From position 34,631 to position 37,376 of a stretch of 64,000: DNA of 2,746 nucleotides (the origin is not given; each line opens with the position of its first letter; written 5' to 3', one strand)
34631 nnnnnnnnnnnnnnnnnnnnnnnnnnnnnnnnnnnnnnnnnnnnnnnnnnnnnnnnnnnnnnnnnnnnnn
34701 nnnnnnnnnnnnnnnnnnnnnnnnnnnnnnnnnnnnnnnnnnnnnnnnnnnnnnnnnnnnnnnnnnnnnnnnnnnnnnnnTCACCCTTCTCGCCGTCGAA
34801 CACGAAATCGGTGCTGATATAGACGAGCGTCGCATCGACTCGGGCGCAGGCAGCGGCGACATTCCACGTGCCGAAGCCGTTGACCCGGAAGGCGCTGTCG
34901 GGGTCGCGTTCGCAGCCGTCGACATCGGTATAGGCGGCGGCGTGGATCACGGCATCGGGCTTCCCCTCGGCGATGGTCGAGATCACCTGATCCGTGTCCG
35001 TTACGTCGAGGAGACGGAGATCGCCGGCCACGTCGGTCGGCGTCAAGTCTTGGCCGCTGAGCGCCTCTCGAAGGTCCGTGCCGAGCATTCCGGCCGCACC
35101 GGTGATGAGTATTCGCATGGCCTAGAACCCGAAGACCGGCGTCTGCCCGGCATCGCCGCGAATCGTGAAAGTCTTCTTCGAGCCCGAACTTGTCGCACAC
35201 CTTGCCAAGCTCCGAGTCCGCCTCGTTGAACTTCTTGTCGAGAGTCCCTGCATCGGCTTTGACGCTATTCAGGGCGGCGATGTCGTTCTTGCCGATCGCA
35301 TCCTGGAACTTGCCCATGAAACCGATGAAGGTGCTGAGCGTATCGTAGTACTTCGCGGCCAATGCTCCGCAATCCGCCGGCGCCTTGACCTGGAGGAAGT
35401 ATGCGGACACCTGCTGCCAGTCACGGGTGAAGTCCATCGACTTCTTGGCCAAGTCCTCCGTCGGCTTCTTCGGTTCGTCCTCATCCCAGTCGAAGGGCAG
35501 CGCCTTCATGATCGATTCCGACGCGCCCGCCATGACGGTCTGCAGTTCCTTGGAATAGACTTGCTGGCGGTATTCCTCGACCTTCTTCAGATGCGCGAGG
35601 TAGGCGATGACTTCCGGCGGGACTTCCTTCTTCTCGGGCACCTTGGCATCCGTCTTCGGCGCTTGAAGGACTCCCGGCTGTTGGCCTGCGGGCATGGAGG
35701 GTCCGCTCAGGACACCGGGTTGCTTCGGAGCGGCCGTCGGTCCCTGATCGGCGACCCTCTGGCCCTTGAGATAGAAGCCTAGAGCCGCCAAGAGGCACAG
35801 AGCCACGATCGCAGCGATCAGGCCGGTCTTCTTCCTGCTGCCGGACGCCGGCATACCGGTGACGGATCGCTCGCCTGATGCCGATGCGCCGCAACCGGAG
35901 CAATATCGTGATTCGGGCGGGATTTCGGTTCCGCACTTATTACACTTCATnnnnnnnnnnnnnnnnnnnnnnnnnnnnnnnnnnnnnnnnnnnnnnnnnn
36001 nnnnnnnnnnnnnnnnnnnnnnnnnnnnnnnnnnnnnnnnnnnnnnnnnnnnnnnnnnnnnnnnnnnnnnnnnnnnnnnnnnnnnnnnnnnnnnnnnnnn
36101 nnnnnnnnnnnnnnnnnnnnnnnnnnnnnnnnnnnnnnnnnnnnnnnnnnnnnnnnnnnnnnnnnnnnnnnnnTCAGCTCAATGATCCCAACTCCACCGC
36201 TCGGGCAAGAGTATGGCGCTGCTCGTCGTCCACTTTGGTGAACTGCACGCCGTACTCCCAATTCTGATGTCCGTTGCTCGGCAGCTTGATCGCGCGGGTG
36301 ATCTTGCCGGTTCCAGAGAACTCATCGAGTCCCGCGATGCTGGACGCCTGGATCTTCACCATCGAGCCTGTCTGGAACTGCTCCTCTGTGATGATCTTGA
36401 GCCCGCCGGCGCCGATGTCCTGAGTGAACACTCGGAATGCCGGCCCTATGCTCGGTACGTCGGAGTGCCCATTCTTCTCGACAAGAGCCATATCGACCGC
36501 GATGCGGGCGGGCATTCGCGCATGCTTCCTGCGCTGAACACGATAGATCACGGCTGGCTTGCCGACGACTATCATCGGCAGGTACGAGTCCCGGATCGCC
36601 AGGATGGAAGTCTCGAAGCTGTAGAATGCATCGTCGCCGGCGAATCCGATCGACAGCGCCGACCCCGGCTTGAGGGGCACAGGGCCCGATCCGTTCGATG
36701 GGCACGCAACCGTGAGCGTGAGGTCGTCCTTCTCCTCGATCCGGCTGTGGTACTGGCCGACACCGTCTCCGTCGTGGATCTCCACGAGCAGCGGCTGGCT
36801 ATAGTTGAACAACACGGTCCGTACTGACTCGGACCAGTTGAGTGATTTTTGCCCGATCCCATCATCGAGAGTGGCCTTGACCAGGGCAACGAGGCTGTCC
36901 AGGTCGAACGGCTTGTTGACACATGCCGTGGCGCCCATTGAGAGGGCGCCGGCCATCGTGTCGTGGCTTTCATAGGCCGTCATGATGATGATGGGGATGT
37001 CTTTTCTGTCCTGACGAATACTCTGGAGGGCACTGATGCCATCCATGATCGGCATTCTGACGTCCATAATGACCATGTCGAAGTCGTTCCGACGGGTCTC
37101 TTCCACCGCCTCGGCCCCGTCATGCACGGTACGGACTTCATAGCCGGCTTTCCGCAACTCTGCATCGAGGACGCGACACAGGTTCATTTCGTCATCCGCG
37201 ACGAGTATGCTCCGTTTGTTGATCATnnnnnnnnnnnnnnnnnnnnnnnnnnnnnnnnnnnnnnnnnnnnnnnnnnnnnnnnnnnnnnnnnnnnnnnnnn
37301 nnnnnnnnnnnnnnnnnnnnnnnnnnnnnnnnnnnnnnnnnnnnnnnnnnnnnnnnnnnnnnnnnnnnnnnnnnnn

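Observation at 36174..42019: Sigma54 signalling cassette: GAF-rich kinase, NtrC-type activator without a DNA-binding domain, sigma54 promoter, REC-PilZ output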

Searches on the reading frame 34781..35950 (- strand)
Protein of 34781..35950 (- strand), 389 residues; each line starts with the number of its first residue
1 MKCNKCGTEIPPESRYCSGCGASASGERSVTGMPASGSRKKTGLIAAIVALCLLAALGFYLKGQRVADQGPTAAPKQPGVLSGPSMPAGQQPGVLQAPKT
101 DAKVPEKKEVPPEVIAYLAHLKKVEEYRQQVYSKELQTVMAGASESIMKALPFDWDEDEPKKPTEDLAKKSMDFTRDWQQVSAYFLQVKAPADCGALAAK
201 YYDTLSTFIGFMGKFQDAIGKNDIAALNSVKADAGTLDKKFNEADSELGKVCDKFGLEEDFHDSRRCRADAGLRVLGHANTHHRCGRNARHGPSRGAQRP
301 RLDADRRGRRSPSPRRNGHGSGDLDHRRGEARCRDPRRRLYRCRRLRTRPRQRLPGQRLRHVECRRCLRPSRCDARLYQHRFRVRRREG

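Call 70: search_protein_families(library=pfam, proteins=[window:34781-35950:-], max_evalue=0.01)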
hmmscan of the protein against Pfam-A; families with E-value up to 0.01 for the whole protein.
window:34781-35950:- (389 aa): 2 families
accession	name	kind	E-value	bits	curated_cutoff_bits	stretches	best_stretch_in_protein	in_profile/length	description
PF13240.11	Zn_Ribbon_1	-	1e-06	28.8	25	1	2-22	1-21/23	zinc-ribbon domain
PF12773.13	DZR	-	0.0012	19.4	27.3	1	3-23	1-21/45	Double zinc ribbon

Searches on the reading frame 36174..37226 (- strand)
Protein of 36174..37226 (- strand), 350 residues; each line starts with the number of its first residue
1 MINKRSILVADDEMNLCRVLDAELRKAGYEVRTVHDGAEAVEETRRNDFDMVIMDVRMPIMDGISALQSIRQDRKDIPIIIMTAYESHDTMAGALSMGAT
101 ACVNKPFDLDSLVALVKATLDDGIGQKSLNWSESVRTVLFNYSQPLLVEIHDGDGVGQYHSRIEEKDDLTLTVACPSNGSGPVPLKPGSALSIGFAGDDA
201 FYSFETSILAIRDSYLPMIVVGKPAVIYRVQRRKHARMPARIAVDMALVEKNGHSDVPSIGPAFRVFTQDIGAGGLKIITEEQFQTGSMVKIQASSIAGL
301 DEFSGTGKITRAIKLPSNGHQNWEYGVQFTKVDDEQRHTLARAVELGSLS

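Call 3: search_protein_families(library=pfam, proteins=[window:36174-37226:-], max_evalue=0.01)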
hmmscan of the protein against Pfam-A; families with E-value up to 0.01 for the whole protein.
window:36174-37226:- (350 aa): 4 families
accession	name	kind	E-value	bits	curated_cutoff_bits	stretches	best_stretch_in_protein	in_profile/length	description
PF00072.30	Response_reg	-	1e-29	103.4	30.2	1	7-116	1-110/111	Response regulator receiver domain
PF12945.12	PilZNR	-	1.3e-12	48.1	23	1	144-224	4-85/85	Flagellar protein YcgR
PF07238.19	PilZ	-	3.5e-12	47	22.5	1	231-344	1-100/102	PilZ domain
PF21332.3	AmiR_N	-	0.0035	17.7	27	1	17-112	13-103/111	AmiR, N-terminal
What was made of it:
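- On YcgR-like two-domain receptors: PilZNR scores 48.1 bits (cut-off 23) and PilZ 47 bits (cut-off 22.5) (call 3).
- Closest known: YcgR / MotI. Same: PilZNR + PilZ by Pfam (call 3).
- Checked: 36174..37226, with Response_reg + PilZNR + PilZ (call 3).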

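Call 4: search_protein_families(library=ncbifam, proteins=[window:36174-37226:-], max_evalue=0.01)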
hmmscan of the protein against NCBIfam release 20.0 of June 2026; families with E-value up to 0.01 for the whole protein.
window:36174-37226:- (350 aa): 103 families (the best 25 are shown)
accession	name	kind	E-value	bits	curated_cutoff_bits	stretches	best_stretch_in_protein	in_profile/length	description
NF008469.0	PRK11361.1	equivalog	2.7e-27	95.6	714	1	2-121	2-121/461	acetoacetate metabolism transcriptional regulator AtoC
NF007689.0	PRK10365.1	equivalog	4.7e-26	91.6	760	1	4-120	5-121/441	sigma-54-dependent response regulator transcription factor ZraR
TIGR01818.1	ntrC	equivalog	1.4e-25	90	558.6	1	7-134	1-128/463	nitrogen regulation protein NR(I)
NF053854.1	RespRegPhoBBctds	equivalog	3.2e-23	82.3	270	1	7-126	1-121/225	two-component system response regulator PhoB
NF045944.1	ResRegRpaBCyano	equivalog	3.7e-22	78.8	330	1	8-121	1-113/229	response regulator transcription factor RpaB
NF040534.1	resp_reg_YycF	equivalog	7e-22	77.8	340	1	6-121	2-116/231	response regulator YycF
NF051850.1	RespRegRprY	equivalog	3.3e-21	75.8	370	1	3-128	3-128/234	response regulator transcription factor RprY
NF040689.1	MtrAB_MtrA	equivalog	3.9e-21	75.4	300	1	7-122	1-115/219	MtrAB system response regulator MtrA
NF033120.0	vanR_FM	exception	1.2e-20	74.2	460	1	4-122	3-120/231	vancomycin resistance response regulator transcription factor, VanR-F/VanR-M family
NF007005.1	PRK09468.1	equivalog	1.4e-20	73.7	331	1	4-121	3-120/237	osmolarity response regulator transcription factor OmpR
NF008176.1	PRK10923.1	equivalog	1.7e-20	73.1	620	1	5-123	4-122/469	nitrogen regulation protein NR(I)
NF045991.1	RespRegCtrARhodob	equivalog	1.9e-19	70.3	350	1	7-122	3-118/224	response regulator transcription factor CtrA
TIGR01387.1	cztR_silR_copR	subfamily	2.1e-19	70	279.2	1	7-121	1-115/218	heavy metal response regulator transcription factor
NF033117.2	vanR_ACDEGLN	exception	2.4e-19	69.8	350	1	7-121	1-114/226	VanR-ABDEGLN family response regulator transcription factor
NF052313.1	T9SS_RR_PorX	equivalog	2.6e-19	69.4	300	1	6-121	2-117/513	T9SS response regulator signal transducer PorX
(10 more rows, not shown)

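Call 34: search_solved_structures(query=window:36174-37226:-, max_evalue=0.01, show_alignments=0)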
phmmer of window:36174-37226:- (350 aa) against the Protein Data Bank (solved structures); distinct sequences matched with E-value up to 0.01: 296 (the best 60 are shown).
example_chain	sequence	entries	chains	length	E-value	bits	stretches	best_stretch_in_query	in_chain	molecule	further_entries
2zwm_A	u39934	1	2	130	6.5e-21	78.1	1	5-120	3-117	Transcriptional regulatory protein yycF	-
3f6p_A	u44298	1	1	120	6.6e-21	78.1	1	5-120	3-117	Transcriptional regulatory protein yycF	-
1ys6_A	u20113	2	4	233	4.8e-20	75.2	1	6-128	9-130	Transcriptional regulatory protein prrA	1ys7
9ji3_J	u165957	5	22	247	1.4e-19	73.7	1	6-121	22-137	DNA-binding response regulator | Possible two component system response transcriptional positive regulator PhoP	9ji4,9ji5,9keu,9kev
3r0j_A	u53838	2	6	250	1.5e-19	73.7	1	6-121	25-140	POSSIBLE TWO COMPONENT SYSTEM RESPONSE TRANSCRIPTIONAL POSITIVE REGULATOR PHOP | Response regulator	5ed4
6is3_C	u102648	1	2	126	6.6e-19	71.5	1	6-120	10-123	Response regulator ArlR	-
6is1_A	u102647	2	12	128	6.6e-19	71.5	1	6-120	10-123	Response regulator ArlR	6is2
3a0r_B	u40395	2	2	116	1.3e-17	67.3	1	5-119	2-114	Response regulator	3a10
3a0u_A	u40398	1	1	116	1.3e-17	67.3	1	5-119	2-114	Response regulator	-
1mvo_A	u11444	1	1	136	1.4e-17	67.2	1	3-120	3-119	PhoP response regulator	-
1dc7_A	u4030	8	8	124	3.9e-17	65.7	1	7-119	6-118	NITROGEN REGULATION PROTEIN | NITROGEN REGULATION PROTEIN NR(I) | NTRC RECEIVER DOMAIN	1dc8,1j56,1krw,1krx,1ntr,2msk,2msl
6azr_B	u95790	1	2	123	1e-16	64.3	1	3-120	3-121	Chemotaxis regulator-transmits chemoreceptor signals to flagelllar motor components CheY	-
9g85_A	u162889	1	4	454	1.3e-16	64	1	6-118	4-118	Response regulator PleD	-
2wb4_A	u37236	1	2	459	1.3e-16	63.9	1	6-118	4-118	DIGUANYLATE CYCLASE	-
9g86_A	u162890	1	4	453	1.4e-16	63.8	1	7-118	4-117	Response regulator PleD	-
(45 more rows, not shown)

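Call 35: find_homologous_proteins(query=window:36174-37226:-, max_evalue=1e-10)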
Query window:36174-37226:- (350 aa): 74 proteins with E <= 1e-10 among 4362 candidates.
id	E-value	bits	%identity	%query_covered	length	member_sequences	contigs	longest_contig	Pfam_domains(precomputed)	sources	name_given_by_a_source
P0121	1.2e-228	776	100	100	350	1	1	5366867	PF07238.20,PF12945.13,PF00072.31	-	-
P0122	1.9e-205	699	90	100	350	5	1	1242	PF07238.20,PF12945.13,PF00072.31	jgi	-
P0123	3.6e-197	672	85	100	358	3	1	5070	PF07238.20,PF12945.13,PF00072.31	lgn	-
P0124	1.1e-193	661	83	100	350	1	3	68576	PF07238.20,PF12945.13,PF00072.31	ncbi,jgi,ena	-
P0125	3.9e-193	659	82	100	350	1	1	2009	PF07238.20,PF12945.13,PF00072.31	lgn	-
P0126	6.1e-189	645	81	100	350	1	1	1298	PF07238.20,PF12945.13,PF00072.31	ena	-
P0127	2.1e-180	617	79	100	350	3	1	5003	PF07238.20,PF12945.13,PF00072.31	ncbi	-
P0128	3.4e-173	593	74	100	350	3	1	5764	PF07238.20,PF12945.13,PF00072.31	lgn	-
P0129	4.6e-161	554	71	99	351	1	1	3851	PF07238.20,PF12945.13,PF00072.31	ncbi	-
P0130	3.4e-159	547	69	100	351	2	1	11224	PF07238.20,PF12945.13,PF00072.31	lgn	-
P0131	2.6e-157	541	62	99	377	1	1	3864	PF07238.20,PF12945.13,PF00072.31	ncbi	-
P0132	1.0e-149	516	65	99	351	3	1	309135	PF07238.20,PF12945.13,PF00072.31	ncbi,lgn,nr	ncbi:MAG: response regulator [Armatimonadota bacterium]|nr:response regulator [Armatimonadota bacter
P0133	6.8e-144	497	64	100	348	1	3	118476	PF07238.20,PF12945.13,PF00072.31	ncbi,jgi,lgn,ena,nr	ncbi:MAG TPA: response regulator [Armatimonadota bacterium]|nr:response regulator [Armatimonadota ba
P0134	7.5e-143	494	62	100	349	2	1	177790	PF07238.20,PF12945.13,PF00072.31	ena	-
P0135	2.3e-140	486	60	99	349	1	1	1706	PF07238.20,PF12945.13,PF00072.31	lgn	-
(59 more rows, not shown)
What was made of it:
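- Closest known: YcgR / MotI. Different: The family appears confined to Armatimonadota (about 50 clusters, call 35).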

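Call 58: predict_structure(alignment_id=A1)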
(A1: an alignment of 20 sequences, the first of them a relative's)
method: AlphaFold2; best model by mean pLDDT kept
length: 350 residues; sequences in the alignment: 20
mean_pLDDT: 80.7   pTM: 0.44
mean pLDDT of the five models: 80.7, 80.3, 80.4, 79.3, 78.2
residues with pLDDT >= 90: 103; 70-90: 184; 50-70: 44; < 50: 19
segments of 3 or more residues with pLDDT < 50: 123-137
pLDDT, mean of each block of 10 residues (from residue 1): 81 92 92 95 94 92 94 88 74 72 81 77 37 45 85 80 87 85 87 76 87 85 77 65 88 67 88 87 85 85 87 67 85 86 70
secondary structure, 60 per line:
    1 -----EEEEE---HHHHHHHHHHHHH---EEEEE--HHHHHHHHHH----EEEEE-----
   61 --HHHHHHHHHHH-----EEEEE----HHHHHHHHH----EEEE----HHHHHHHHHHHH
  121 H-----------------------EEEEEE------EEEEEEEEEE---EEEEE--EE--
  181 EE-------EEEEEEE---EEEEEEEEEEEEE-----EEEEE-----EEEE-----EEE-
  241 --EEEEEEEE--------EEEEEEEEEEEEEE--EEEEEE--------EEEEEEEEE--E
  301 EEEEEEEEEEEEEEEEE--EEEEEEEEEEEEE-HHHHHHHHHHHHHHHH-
elements in order: E6-10 H14-26 E30-34 H37-46 E51-55 H63-73 E79-83 H88-96 E101-104 H109-121 E145-150 E157-166 E170-174 E190-196 E200-212 E218-222 E228-231 E237-239 E243-250 E259-272 E275-280 E289-297 E300-317 E320-332 H334-349

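Call 61: fold_search(model_id=the predicted structure, library=pdb)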
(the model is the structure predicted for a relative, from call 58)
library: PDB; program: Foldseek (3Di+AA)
matches with E <= 10: 1794; with E <= 0.001: 627
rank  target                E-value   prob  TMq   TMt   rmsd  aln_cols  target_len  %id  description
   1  5vx6_A                8.1e-14  1.00  0.35  0.52   7.2       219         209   17  Structure of Bacillus subtilis Inhibitor of motility (MotI/DgrA) (released 2017-11-22)
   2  5vx6_B                3.5e-13  1.00  0.38  0.56   6.1       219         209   17  Structure of Bacillus subtilis Inhibitor of motility (MotI/DgrA) (released 2017-11-22)
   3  2rde_A                4.7e-12  1.00  0.31  0.43   8.5       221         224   19  Crystal structure of VCA0042 complexed with c-di-GMP (released 2007-10-30)
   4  2rde_B                2.8e-11  1.00  0.34  0.47   7.1       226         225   19  Crystal structure of VCA0042 complexed with c-di-GMP (released 2007-10-30)
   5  3kyg_A                8.3e-11  1.00  0.24  0.35  14.4       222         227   20  Crystal structure of VCA0042 (L135R) complexed with c-di-GMP (released 2010-04-14)
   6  1yln                  2.9e-10  1.00  0.27  0.40  14.0       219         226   18  The Crystal Structure of the Protein of Unknown Function VCA0042 from Vibrio cholerae O1 (released 2005-03-08)
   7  3kyf                  5.0e-10  1.00  0.30  0.42   7.6       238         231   16  Crystal structure of P4397 complexed with c-di-GMP (released 2010-04-14)
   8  5y6f                  7.9e-10  1.00  0.38  0.54   5.4       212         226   16  Crystal structure of YcgR in complex with c-di-GMP from Escherichia coli (released 2018-07-18)
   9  6is1_A                9.4e-10  1.00  0.34  0.96   0.8       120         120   33  Crystal Structure of Staphylococcus aureus response regulator ArlR receiver domain in complex with BeF3 and Mg (released 2019-10-30)
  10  6is1_B                1.1e-09  1.00  0.33  0.95   0.8       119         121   34  Crystal Structure of Staphylococcus aureus response regulator ArlR receiver domain in complex with BeF3 and Mg (released 2019-10-30)
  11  5kec_D                1.5e-09  1.00  0.25  0.38  10.4       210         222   13  Structure of K. pneumonia MrkH in its apo state. (released 2016-08-17)
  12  2a9o                  1.9e-09  1.00  0.33  0.96   0.9       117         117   34  Crystal structures of an activated YycF homologue, the essential response regulator from S.pneumoniae in complex with Be (released 2006-09-26)
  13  5uic_A                2.3e-09  1.00  0.33  0.94   1.3       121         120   35  Structure of the Francisella response regulator receiver domain, QseB (released 2017-08-16)
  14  5ked_B                2.3e-09  1.00  0.26  0.39  10.6       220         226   11  Structure of the 2.65 Angstrom P2(1) crystal of K. pneumonia MrkH (released 2016-08-17)
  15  5ked_A                2.6e-09  1.00  0.26  0.37  10.4       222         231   10  Structure of the 2.65 Angstrom P2(1) crystal of K. pneumonia MrkH (released 2016-08-17)
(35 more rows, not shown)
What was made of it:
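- On YcgR-like two-domain receptors: Foldseek's top hits are MotI, VCA0042, PP4397 and YcgR (call 61).
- Closest known: YcgR / MotI. Same: These are the best fold matches (call 61).
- The AF2 model (pLDDT 80.7, call 58) best matches MotI, VCA0042, PP4397 and YcgR, all with E at or below 8e-10 (call 61). MrkH structures are among the fold matches of the PilZ module (call 61, ranks 11-17).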

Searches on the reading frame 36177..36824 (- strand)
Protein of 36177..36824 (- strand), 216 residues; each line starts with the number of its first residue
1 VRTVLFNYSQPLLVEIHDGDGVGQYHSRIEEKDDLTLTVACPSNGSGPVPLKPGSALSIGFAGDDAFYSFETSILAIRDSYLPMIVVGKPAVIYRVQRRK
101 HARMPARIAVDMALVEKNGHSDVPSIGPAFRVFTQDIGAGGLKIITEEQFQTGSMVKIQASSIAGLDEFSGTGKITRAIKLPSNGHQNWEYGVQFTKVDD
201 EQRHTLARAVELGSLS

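Call 49: search_solved_structures(query=window:36177-36824:-, max_evalue=10, show_alignments=2)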
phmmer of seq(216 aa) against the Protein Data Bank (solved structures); distinct sequences matched with E-value up to 10: 2.
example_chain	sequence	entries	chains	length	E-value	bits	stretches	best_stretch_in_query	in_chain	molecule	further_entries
2mzr_A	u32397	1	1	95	0.92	12.4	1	167-203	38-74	Protein HRB1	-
3kyg_A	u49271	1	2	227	1.3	11.8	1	59-176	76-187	Putative uncharacterized protein VCA0042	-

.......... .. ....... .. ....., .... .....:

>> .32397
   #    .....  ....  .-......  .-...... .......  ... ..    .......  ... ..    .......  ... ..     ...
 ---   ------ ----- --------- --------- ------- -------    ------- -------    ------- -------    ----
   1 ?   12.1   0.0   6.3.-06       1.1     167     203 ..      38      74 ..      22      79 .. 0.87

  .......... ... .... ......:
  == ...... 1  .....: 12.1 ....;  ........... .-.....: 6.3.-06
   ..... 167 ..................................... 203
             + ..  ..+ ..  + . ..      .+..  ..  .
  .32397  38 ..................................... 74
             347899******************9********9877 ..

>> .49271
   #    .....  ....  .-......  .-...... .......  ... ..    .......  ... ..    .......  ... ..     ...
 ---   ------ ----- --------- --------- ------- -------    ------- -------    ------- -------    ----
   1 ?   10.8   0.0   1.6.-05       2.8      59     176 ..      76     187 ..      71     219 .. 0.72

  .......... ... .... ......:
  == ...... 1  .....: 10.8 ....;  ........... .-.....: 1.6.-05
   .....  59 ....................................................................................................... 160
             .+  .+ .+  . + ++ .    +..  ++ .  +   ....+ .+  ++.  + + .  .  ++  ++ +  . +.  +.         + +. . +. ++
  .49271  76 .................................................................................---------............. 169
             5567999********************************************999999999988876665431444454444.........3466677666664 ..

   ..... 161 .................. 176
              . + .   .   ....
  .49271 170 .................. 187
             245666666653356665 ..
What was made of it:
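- Tried and rejected: Only a marginal VCA0042 hit (E 1.3, call 49); the fold search was needed.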
